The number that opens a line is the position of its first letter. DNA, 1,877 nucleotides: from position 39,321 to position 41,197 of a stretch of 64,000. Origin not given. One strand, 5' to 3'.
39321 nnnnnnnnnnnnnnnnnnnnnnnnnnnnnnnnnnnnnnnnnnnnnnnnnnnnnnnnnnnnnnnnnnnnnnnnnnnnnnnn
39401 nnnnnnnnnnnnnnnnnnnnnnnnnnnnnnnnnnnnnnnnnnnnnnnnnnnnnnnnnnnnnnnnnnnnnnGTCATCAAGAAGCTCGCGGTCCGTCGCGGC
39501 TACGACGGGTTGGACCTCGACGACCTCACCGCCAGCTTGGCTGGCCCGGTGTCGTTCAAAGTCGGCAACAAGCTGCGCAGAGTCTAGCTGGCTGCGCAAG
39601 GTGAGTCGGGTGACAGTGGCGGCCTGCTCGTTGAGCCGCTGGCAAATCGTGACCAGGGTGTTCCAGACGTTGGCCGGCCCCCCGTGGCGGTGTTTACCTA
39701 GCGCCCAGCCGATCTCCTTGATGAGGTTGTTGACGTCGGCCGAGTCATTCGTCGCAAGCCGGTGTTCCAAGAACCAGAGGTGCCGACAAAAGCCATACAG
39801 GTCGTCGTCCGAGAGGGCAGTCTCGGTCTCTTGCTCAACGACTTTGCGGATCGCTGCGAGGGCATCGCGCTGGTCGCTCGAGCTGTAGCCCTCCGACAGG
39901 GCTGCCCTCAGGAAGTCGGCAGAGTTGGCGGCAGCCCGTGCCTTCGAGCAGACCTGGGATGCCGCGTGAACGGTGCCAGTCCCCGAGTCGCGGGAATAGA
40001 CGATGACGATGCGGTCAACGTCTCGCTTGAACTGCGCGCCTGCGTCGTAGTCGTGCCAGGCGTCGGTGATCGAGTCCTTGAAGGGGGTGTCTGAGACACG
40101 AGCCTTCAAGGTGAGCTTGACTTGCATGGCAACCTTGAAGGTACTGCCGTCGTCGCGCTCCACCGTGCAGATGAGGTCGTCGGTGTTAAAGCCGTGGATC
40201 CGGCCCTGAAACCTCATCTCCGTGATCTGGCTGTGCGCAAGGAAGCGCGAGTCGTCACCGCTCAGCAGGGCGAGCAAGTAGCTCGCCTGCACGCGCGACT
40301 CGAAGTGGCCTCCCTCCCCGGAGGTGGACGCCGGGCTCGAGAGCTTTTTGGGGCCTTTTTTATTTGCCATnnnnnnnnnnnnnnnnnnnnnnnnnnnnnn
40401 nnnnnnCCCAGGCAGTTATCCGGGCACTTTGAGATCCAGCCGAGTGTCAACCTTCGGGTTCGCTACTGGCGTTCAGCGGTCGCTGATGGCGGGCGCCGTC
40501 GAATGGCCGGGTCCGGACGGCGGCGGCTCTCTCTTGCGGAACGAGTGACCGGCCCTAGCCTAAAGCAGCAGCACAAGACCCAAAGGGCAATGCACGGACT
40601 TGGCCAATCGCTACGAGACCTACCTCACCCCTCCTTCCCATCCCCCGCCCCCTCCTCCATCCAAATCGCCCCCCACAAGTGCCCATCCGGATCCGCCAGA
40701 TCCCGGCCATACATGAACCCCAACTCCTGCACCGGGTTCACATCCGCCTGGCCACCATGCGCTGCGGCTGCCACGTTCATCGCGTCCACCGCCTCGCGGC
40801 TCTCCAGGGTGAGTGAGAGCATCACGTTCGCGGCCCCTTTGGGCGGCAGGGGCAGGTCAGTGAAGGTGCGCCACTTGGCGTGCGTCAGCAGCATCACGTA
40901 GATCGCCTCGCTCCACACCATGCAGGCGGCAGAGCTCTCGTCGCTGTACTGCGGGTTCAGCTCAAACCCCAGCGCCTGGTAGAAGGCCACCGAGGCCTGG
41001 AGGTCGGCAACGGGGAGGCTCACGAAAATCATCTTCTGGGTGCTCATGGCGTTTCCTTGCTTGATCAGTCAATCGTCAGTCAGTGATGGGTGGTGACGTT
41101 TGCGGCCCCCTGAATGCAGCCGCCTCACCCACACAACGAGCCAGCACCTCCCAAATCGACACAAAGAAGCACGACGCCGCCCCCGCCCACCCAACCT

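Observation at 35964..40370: Stand-alone 1,468-aa nuclease-TPR-GreA/B-C-PIN protein: candidate single-gene anti-phage system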

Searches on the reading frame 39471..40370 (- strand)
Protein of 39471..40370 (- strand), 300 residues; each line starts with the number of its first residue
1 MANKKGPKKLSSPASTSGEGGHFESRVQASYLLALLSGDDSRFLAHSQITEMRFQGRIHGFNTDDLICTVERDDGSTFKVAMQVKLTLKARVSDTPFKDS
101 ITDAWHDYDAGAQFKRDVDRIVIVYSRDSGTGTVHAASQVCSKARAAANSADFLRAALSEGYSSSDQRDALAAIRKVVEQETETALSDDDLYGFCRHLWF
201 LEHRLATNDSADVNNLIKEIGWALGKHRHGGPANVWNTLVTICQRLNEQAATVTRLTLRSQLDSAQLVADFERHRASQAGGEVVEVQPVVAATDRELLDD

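Call 23: search_protein_families(library=pfam, proteins=[window:39471-40370:-], max_evalue=10)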
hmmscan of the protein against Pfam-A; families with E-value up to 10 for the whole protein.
window:39471-40370:- (300 aa): 0 families

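Call 24: search_solved_structures(query=window:39471-40370:-, max_evalue=10)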
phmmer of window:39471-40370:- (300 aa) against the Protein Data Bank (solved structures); distinct sequences matched with E-value up to 10: 5.
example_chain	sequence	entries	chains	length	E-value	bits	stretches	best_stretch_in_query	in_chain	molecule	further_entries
1ee6_A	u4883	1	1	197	0.93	12.4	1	41-98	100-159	PECTATE LYASE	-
7y87_A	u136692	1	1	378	1.1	12.2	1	144-203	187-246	Putative glutamate dehydrogenase/leucine dehydrogenase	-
7y50_A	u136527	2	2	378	1.1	12.2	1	144-203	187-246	Putative glutamate dehydrogenase/leucine dehydrogenase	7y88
1usp_A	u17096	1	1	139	1.1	12.2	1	90-153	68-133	ORGANIC HYDROPEROXIDE RESISTANCE PROTEIN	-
1usp_B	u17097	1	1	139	1.3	11.9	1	92-153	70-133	ORGANIC HYDROPEROXIDE RESISTANCE PROTEIN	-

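Call 28: find_homologous_proteins(query=window:39501-40370:-, max_evalue=0.001)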
Query window:39501-40370:- (290 aa): 4 proteins with E <= 0.001 among 1884 candidates.
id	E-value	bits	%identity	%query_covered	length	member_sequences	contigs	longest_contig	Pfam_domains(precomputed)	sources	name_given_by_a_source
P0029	6.1e-147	507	93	83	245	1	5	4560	-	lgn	-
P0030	1.4e-102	361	97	60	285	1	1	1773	-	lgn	-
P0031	4.7e-100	353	87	64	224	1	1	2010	-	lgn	-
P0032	5.8e-19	87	27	88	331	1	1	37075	-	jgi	jgi:hypothetical protein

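Call 36: search_protein_representatives(protein=window:39501-40370:-)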
Query: 290 residues. Proteins with E-value up to 0.001 (for the whole library): 1179; up to 1e-10: 555; up to 1e-30: 27. The best 150 are listed.
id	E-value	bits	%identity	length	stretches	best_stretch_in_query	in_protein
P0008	7.0e-111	386.6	63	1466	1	1-287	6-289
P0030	4.4e-103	361.0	96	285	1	1-175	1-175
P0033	1.3e-59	218.5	41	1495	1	3-277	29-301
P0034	7.3e-53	196.4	42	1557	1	4-279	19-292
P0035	1.3e-47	179.2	36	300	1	7-275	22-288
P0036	3.6e-46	174.4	35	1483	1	7-279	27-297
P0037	2.0e-44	168.7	38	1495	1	4-280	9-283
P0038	1.3e-43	166.0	38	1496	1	8-277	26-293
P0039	7.4e-43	163.6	40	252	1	28-238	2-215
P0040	2.1e-42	162.1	40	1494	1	4-256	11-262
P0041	2.7e-42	161.7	38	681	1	4-259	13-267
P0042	4.7e-42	160.9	36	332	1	6-262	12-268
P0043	1.1e-40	156.5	36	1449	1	22-289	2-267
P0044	1.4e-40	156.1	37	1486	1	6-265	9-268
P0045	1.0e-39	153.3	36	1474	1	7-265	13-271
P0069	2.7e-27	112.6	30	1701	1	10-262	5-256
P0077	2.3e-24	102.9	29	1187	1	5-261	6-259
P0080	4.3e-24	102.0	26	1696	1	10-264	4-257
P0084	2.7e-23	99.4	29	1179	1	7-260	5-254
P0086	3.7e-23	99.0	34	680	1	10-268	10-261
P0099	2.7e-21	92.9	31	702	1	9-263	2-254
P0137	6.3e-20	88.4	31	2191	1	7-261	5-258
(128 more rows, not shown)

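Call 37: search_protein_families(library=pfam, proteins=[P0077, P0084, P0069, P0080, P0099, P0086, P0137, P0042], max_evalue=0.01)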
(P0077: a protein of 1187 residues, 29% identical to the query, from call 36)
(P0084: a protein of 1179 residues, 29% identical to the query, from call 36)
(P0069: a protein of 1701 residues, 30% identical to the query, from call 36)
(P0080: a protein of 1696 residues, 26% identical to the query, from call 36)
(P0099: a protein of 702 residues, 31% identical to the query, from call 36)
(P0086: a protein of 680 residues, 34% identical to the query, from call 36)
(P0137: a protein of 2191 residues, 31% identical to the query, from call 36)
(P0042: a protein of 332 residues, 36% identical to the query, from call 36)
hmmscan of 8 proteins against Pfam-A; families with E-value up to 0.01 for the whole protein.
P0077 (1187 aa): 0 families

P0084 (1179 aa): 0 families

P0069 (1701 aa): 4 families
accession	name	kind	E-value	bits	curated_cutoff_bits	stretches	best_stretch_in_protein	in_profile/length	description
PF20720.3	nSTAND3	-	0.00011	22.3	27.2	1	306-348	7-49/155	Novel STAND NTPase 3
PF13191.12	AAA_16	-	0.0018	19.3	32.6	1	305-414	11-126/167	AAA ATPase domain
PF20703.3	nSTAND1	-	0.0051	16.9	27.1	0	302-460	19-196/379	Novel STAND NTPase 1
PF07455.17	Psu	-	0.0055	16.7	27.4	0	1101-1152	13-63/182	Phage polarity suppression protein (Psu)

P0080 (1696 aa): 9 families
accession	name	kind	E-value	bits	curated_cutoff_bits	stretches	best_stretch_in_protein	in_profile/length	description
PF20703.3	nSTAND1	-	7.6e-07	29.5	27.1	1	296-452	18-193/379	Novel STAND NTPase 1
PF20720.3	nSTAND3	-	1.3e-06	28.7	27.2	1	300-429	6-121/155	Novel STAND NTPase 3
PF01637.24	ATPase_2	-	9.2e-05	22.8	33.2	1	295-377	2-88/225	ATPase domain predominantly from Archaea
PF13173.12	AAA_14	-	0.00034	21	27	1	311-397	2-75/129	AAA domain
PF01443.25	Viral_helicase1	-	0.00083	19.7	21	1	314-357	1-44/228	Viral superfamily 1 RNA helicase core domain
PF13191.12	AAA_16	-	0.0011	19.9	32.6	1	311-343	22-56/167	AAA ATPase domain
PF13401.12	AAA_22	-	0.0011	19.7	27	1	310-362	4-59/130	AAA domain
PF25201.1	nSTAND6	-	0.0015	19.1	27.7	0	297-336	4-43/148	Novel STAND NTPase 6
PF00004.35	AAA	-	0.0024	18.7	21.2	1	315-406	2-92/131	ATPase family associated with various cellular activities (AAA)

P0099 (702 aa): 6 families
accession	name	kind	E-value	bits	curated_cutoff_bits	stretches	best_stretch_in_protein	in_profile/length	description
PF00004.35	AAA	-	1.9e-05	25.5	21.2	1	313-437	3-122/131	ATPase family associated with various cellular activities (AAA)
PF13401.12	AAA_22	-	6.1e-05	23.8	27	1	308-333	5-30/130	AAA domain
PF13191.12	AAA_16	-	0.00018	22.5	32.6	0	295-341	6-56/167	AAA ATPase domain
PF20720.3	nSTAND3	-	0.0011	19.2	27.2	1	299-336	8-45/155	Novel STAND NTPase 3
PF24883.2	NPHP3_N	-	0.0048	17.5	24.8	0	308-332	22-46/164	Nephrocystin 3, N-terminal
PF13238.12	AAA_18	-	0.0081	17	29.4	0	311-384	1-79/128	AAA domain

P0086 (680 aa): 0 families

P0137 (2191 aa): 7 families
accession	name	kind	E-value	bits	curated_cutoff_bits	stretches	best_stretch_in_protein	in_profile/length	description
PF05729.18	NACHT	-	3e-07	30.8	26.7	1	407-436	1-30/167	NACHT domain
PF20720.3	nSTAND3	-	0.00041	20.5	27.2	1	403-432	14-43/155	Novel STAND NTPase 3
PF13401.12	AAA_22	-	0.00045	21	27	1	407-447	6-44/130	AAA domain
PF00005.33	ABC_tran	-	0.0022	19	25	1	403-430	8-35/137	ABC transporter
PF24883.2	NPHP3_N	-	0.0022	18.6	24.8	0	508-555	100-147/164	Nephrocystin 3, N-terminal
PF00503.26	G-alpha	-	0.0068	16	48.8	0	392-440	6-55/333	G-protein alpha subunit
PF13191.12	AAA_16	-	0.0071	17.3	32.6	0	404-545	21-145/167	AAA ATPase domain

P0042 (332 aa): 0 families

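Call 43: predict_structure(alignment_id=A2)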
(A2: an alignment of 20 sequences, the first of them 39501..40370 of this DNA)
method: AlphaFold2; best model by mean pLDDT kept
length: 290 residues; sequences in the alignment: 20
mean_pLDDT: 89.0   pTM: 0.86
mean pLDDT of the five models: 89.0, 88.0, 86.8, 86.6, 86.3
residues with pLDDT >= 90: 218; 70-90: 42; 50-70: 11; < 50: 19
segments of 3 or more residues with pLDDT < 50: 1-4, 13-17, 282-290
pLDDT, mean of each block of 10 residues (from residue 1): 49 54 94 95 89 95 96 95 95 96 96 91 87 91 98 96 95 98 97 98 92 95 88 95 95 92 88 88 44
secondary structure, 60 per line:
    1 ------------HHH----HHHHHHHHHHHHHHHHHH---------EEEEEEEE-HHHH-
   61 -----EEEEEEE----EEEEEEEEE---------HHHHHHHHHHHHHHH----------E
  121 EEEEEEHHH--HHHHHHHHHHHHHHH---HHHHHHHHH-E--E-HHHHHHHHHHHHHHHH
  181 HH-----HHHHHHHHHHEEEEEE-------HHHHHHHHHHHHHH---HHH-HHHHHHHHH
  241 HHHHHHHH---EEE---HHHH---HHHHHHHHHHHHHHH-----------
elements in order: H20-37 E47-54 H56-59 E66-72 E77-85 H95-109 E120-126 H132-146 H150-158 H165-182 H188-197 E198-203 H211-224 H232-248 E252-254 H258-261 H265-279

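Call 46: fold_search(model_id=the predicted structure, library=pdb)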
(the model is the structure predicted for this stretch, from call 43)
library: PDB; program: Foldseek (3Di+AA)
matches with E <= 10: 360; with E <= 0.001: 4
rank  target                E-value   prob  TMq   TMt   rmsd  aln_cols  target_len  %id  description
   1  9hr5_C                1.4e-04  1.00  0.46  0.36   6.7       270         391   14  Salmonella enterica Lamassu LmuA nuclease tetramer bound to DNA duplex (released 2025-10-01)
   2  9hr5_A                1.4e-04  1.00  0.43  0.35   6.7       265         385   14  Salmonella enterica Lamassu LmuA nuclease tetramer bound to DNA duplex (released 2025-10-01)
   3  9nxx_D                5.7e-04  1.00  0.47  0.38   5.5       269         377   12  LmuA_conformation 1 (released 2025-12-17)
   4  9nxx_B                9.4e-04  1.00  0.41  0.33   8.2       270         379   12  LmuA_conformation 1 (released 2025-12-17)
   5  8zue_A                1.5e-03  1.00  0.42  0.26   7.9       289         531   13  cryo-electron microscopy (cryo-EM) structure of the Hachiman defense system from Escherichia coli (released 2025-03-26)
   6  9hqx_A                1.5e-02  0.98  0.41  0.33   7.4       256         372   12  Salmonella enterica Lamassu LmuACB bound to DNA duplex (released 2025-10-01)
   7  9nxx_C                3.0e-02  0.95  0.38  0.32   7.5       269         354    9  LmuA_conformation 1 (released 2025-12-17)
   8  9hr5_B                6.5e-02  0.69  0.27  0.25   9.4       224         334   12  Salmonella enterica Lamassu LmuA nuclease tetramer bound to DNA duplex (released 2025-10-01)
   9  1wtd_A                7.3e-02  0.28  0.19  0.21  19.2       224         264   12  Crystal structure of type II restrcition endonuclease, EcoO109I DNA-free form (released 2004-12-14)
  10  9nxx_A                7.7e-02  0.75  0.30  0.26   9.2       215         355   10  LmuA_conformation 1 (released 2025-12-17)
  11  9ny1_C                1.1e-01  0.54  0.29  0.25   9.3       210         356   11  LmuA_conformation 2_assymetric (released 2025-12-17)
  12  9uxi_A                1.3e-01  0.57  0.33  0.28  10.5       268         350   11  type II Lamassu, LmuA tetramer (released 2026-03-25)
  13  6kma_D                1.3e-01  0.10  0.20  0.09  18.7       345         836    8  Crystal structure of SucA with glycolaldehyde-1-13C from Vibrio vulnificus (released 2020-08-05)
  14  9ux7_C                1.4e-01  0.63  0.39  0.37   8.2       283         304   10  CryoEM Structure of LmuAB-DNA complex (released 2026-03-25)
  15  1wtd_B                1.4e-01  0.21  0.17  0.19  16.8       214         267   10  Crystal structure of type II restrcition endonuclease, EcoO109I DNA-free form (released 2004-12-14)
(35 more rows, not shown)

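Call 80: search_solved_structures(query=A2, max_evalue=10, show_alignments=3)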
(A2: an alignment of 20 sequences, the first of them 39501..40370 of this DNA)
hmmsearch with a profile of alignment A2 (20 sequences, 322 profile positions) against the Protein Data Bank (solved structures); distinct sequences matched with E-value up to 10: 1.
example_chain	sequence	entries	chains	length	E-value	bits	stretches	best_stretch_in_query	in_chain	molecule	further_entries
5im6_U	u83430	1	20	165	3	10.3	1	5-35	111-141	Designed self-assembling icosahedral cage I32-28 dimeric subunit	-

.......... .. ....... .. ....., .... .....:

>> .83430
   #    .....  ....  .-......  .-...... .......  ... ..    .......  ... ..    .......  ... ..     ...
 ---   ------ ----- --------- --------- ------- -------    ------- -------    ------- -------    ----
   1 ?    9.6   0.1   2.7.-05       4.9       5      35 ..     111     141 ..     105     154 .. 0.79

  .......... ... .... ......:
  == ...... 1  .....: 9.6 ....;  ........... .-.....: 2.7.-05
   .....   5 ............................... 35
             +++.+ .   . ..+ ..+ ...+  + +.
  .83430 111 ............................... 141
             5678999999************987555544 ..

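Call 81: search_protein_families(library=pfam, alignment_id=A2, max_evalue=1)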
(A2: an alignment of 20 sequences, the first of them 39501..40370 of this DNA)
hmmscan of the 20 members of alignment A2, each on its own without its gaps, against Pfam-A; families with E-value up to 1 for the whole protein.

A. member 1, window:39501-40370:- (290 aa): 0 families

B. families by the number of members that match (of 20 scanned): 24 families
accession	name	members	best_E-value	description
PF13191.12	AAA_16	1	0.0023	AAA ATPase domain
PF25195.1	DPC2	1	0.0026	Diatom pyrenoid component 2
PF01637.24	ATPase_2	1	0.0056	ATPase domain predominantly from Archaea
PF11586.13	DUF3242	1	0.006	Protein of unknown function (DUF3242)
PF13173.12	AAA_14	1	0.015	AAA domain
PF13236.11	CLU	1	0.017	Clustered mitochondria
PF25201.1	nSTAND6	1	0.018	Novel STAND NTPase 6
PF17561.7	TssO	1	0.023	Type VI secretion system, TssO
PF08867.16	FRG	1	0.024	FRG domain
PF14177.11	YkyB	1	0.025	YkyB-like protein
PF20720.3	nSTAND3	1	0.028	Novel STAND NTPase 3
PF21482.3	KH_GLD-3_2nd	1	0.037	GLD-3 2nd KH domain (aka KH3)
PF19033.6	Intu_longin_3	1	0.042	Intu longin-like domain 3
PF21616.3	Topo-V_HhH_2_2nd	1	0.056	Topoisomerase V, second (HhH)2 tandem domain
PF00931.28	NB-ARC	1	0.062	NB-ARC domain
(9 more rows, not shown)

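Call 82: search_protein_families(library=padloc, proteins=[P0077, P0084, P0069, P0080, P0099, P0086, P0137, P0042], max_evalue=0.001)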
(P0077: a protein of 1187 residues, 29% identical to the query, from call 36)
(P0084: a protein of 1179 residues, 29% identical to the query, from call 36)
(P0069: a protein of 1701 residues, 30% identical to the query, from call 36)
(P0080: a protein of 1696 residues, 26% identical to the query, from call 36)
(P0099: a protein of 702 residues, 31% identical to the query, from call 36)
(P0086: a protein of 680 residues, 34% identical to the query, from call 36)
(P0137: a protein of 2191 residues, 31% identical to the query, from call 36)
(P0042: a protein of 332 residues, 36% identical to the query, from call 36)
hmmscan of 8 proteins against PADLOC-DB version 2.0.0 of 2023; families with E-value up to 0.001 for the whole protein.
P0077 (1187 aa): 0 families

P0084 (1179 aa): 0 families

P0069 (1701 aa): 2 families
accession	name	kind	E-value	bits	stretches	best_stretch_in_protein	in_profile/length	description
PDLC02169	Avs4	-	1.5e-159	530.9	1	279-1679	169-1568/1570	-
PDLC04700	PDC-M54A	-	1.1e-11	40.5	1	109-349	112-350/1657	-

P0080 (1696 aa): 3 families
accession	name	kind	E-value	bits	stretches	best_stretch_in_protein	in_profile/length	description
PDLC02169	Avs4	-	2.1e-246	818.8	1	269-1689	164-1570/1570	-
PDLC04787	PDC-S01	-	4.3e-06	23.8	1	294-394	10-108/412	-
PDLC04140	mad8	-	9.3e-05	20.1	0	305-345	21-64/314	mads_8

P0099 (702 aa): 4 families
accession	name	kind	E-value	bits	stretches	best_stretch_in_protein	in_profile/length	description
PDLC04700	PDC-M54A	-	6.4e-30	101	1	10-598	7-632/1657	-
PDLC04702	PDC-M54A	-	1.5e-22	77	1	10-583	17-604/1621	-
PDLC02169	Avs4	-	1.5e-16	57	1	283-686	184-565/1570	-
PDLC02918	DUF626_VIII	-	1.2e-10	39.1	1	7-193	5-185/474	-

P0086 (680 aa): 0 families

P0137 (2191 aa): 0 families

P0042 (332 aa): 0 families

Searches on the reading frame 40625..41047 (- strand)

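Call 45: search_protein_families(library=pfam, proteins=[window:40625-41047:-], max_evalue=0.001)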
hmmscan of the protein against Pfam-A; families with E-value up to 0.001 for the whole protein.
window:40625-41047:- (140 aa): 2 families
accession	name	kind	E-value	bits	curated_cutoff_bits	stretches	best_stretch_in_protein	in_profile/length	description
PF22677.2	Ble-like_N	-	1.5e-09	37.9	24.5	1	6-44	2-39/41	Bleomycin resistance protein-like N-terminal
PF00903.31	Glyoxalase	-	1.7e-07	32.1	20.6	1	9-125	5-119/121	Glyoxalase/Bleomycin resistance protein/Dioxygenase superfamily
